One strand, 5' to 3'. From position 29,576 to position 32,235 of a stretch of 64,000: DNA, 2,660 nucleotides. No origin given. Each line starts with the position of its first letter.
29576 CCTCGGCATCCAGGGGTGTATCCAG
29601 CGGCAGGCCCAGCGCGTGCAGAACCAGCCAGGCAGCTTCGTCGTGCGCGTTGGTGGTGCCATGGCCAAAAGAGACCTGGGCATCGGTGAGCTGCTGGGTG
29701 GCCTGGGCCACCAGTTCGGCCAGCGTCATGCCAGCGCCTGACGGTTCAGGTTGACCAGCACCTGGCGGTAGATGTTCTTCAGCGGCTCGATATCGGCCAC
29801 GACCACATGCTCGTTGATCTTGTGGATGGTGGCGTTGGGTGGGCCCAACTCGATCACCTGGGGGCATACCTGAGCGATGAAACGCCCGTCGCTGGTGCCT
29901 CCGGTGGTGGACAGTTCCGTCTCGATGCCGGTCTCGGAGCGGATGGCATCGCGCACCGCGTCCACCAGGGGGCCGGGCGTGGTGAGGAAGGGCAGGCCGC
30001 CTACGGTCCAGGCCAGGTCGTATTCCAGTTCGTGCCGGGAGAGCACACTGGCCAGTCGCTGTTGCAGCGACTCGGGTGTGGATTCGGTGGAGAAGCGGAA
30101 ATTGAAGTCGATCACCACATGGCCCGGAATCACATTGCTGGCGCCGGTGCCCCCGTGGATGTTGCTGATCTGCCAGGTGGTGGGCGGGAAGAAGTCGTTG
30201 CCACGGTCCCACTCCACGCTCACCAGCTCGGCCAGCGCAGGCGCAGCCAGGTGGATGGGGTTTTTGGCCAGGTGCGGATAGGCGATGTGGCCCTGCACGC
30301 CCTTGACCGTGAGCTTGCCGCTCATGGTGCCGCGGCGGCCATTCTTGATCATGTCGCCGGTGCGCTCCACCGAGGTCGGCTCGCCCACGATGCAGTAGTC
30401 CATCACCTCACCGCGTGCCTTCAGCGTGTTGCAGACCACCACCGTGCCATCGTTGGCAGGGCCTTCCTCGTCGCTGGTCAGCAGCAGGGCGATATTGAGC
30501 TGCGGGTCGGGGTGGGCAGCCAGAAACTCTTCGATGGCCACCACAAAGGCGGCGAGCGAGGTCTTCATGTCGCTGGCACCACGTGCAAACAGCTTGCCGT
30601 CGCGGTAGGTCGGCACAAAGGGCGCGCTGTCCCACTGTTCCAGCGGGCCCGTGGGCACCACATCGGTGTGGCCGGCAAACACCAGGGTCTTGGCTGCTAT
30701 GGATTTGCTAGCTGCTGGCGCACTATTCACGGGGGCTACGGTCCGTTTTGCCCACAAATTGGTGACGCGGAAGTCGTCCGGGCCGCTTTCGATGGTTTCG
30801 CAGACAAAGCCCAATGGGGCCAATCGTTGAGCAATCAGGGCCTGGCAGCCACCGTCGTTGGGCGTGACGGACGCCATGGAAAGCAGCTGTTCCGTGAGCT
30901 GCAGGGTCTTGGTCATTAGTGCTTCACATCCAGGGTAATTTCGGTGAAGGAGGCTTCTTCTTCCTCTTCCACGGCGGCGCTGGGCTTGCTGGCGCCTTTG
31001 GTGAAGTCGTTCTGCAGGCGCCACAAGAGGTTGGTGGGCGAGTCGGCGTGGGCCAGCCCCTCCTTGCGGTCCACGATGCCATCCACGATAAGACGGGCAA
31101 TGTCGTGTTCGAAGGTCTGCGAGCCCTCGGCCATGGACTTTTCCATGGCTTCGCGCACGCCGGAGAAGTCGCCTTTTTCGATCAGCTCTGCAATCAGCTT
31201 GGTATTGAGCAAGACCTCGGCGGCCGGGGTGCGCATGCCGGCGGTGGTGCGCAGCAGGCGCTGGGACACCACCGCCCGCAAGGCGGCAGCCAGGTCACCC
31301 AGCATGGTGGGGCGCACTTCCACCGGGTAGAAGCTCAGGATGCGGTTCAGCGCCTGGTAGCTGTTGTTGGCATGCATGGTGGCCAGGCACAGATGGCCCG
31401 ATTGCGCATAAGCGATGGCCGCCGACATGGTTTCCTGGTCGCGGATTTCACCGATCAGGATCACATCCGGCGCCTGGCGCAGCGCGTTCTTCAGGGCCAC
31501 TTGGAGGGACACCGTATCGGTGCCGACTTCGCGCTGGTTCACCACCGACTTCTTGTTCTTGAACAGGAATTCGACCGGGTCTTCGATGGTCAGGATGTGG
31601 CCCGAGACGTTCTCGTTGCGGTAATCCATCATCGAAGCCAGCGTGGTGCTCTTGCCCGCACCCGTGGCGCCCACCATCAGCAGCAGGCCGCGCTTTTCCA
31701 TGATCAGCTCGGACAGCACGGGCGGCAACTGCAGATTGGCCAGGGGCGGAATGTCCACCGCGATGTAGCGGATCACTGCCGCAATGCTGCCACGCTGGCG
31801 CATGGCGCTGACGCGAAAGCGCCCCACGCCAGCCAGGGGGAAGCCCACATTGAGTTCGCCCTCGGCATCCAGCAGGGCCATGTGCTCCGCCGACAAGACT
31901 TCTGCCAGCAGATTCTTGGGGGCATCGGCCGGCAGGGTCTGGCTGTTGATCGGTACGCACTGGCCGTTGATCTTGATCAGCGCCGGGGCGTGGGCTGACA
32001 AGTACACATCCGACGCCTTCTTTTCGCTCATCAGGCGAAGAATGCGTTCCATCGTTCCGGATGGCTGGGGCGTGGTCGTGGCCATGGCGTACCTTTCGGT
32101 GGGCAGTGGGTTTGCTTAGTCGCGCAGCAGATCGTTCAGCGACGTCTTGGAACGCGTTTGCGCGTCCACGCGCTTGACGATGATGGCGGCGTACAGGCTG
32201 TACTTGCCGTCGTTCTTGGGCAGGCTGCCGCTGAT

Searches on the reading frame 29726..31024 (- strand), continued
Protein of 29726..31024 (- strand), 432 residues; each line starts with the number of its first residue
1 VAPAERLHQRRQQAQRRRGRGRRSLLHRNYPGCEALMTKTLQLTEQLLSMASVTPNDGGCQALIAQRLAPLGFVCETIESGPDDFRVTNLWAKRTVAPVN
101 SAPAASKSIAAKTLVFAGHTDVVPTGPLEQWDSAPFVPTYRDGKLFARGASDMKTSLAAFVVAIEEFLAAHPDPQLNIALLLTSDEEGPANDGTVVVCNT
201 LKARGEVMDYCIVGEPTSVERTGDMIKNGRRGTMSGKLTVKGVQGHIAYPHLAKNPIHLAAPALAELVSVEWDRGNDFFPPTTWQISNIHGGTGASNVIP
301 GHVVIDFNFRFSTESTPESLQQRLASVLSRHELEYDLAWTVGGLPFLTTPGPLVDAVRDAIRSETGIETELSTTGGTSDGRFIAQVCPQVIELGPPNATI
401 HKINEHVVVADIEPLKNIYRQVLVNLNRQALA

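Call 90: predict_structure(alignment_id=A3)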
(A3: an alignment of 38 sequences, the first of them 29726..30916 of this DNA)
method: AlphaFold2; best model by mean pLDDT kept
length: 396 residues; sequences in the alignment: 38
mean_pLDDT: 77.7   pTM: 0.72
mean pLDDT of the five models: 77.7, 75.0, 71.7, 67.9, 62.9
residues with pLDDT >= 90: 93; 70-90: 181; 50-70: 106; < 50: 16
segments of 3 or more residues with pLDDT < 50: 151-154, 258-260
pLDDT, mean of each block of 10 residues (from residue 1): 89 75 85 94 79 89 54 78 66 56 85 80 96 93 86 64 88 88 56 65 73 63 84 79 71 64 70 68 82 87 65 81 90 64 76 85 70 91 96 88
secondary structure, 60 per line:
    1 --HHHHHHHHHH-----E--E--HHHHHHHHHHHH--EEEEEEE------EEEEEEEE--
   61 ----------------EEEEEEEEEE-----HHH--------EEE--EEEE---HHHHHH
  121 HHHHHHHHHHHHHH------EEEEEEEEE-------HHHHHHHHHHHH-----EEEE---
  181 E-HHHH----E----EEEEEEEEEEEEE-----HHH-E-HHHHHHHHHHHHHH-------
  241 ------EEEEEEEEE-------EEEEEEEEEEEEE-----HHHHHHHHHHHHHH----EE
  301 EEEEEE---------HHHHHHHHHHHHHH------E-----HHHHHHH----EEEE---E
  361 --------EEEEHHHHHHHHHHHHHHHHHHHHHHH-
elements in order: H3-12 H24-35 E38-44 E51-58 E77-86 E103-105 E108-111 H115-134 E141-149 H157-168 E174-177 H183-186 E196-208 H220-233 E247-255 E263-275 H281-294 E299-306 H316-329 H342-348 E353-356 E369-372 H373-395
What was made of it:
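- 30692..30761 (+): Element copy in dapE, antisense orientation. It encodes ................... and lengthens the loop between two beta strands by 11-13 residues. Its 3' A/T part is the native NLWAK stretch, recoded as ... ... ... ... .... In the AlphaFold model, residues 59-76 are coil with pLDDT about 54 (call 90).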

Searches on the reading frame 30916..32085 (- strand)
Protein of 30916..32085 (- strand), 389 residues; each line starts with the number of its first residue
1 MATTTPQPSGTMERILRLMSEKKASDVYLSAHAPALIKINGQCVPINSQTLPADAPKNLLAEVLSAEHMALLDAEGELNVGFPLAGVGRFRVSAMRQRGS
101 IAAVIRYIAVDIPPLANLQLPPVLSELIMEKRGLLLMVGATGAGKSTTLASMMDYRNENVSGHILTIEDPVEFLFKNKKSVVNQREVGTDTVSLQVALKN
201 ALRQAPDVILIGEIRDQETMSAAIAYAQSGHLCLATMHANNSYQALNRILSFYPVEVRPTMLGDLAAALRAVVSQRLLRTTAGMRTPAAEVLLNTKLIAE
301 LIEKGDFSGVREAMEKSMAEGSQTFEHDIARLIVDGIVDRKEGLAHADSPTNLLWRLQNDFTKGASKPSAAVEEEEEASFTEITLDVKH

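Call 9: search_protein_families(library=ncbifam, proteins=[window:30916-32085:-])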
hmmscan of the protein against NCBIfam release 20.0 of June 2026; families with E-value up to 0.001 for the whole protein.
window:30916-32085:- (389 aa): 17 families
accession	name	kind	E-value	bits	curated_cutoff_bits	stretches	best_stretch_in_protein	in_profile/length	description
TIGR01420.1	pilT_fam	subfamily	5.3e-117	390.9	319.1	1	12-351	2-342/343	PilT/PilU family type 4a pilus ATPase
TIGR02525.1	plasmid_TraJ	equivalog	1.2e-51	175.9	368.3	1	89-342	101-362/372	plasmid transfer ATPase TraJ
NF041000.1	ATPase_ComGA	equivalog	4.2e-37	127.6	300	1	14-279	2-266/267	competence type IV pilus ATPase ComGA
TIGR02524.1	dot_icm_DotB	equivalog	6.5e-35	121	463.3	1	12-339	6-346/358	Dot/Icm type IV secretion system ATPase DotB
TIGR02533.1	type_II_gspE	equivalog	2.9e-33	115.3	630.25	1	124-281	235-382/486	type II secretion system ATPase GspE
NF007755.0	PRK10436.1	equivalog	2.7e-31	108.7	617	1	12-281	89-358/465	type II secretion system protein GspE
TIGR02538.1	type_IV_pilB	equivalog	2.2e-30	105.8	675.65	1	126-281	310-455/564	type IV-A pilus assembly ATPase PilB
NF053534.1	T4PilAsmATPsTfpB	equivalog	5.3e-26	91.1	850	1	126-281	330-475/584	type IV pilus assembly ATPase TfpB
NF058587.1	archaellum_moto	equivalog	3.1e-19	69.1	550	1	127-269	270-412/527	archaellum flagellar ATPase motor FlaI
TIGR02782.1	TrbB_P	equivalog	3.4e-17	62.7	304.55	1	123-262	128-265/303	P-type conjugative transfer ATPase TrbB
TIGR02788.1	VirB11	equivalog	1.5e-16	60.4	249.95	1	129-253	141-266/308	P-type DNA transfer ATPase VirB11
TIGR03819.1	heli_sec_ATPase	hypoth_equivalog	2.6e-16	59.7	373.15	1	122-286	169-334/340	TadA family conjugal transfer-associated ATPase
NF010469.0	PRK13894.1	subfamily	1.5e-14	54.1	508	1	122-252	140-267/320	conjugal transfer ATPase TrbB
NF010425.0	PRK13851.1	equivalog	2e-11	43.4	461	1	128-262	159-293/344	type IV secretion system protein VirB11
NF010407.0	PRK13833.1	subfamily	1.2e-10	41.4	499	1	130-251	142-261/323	conjugal transfer protein TrbB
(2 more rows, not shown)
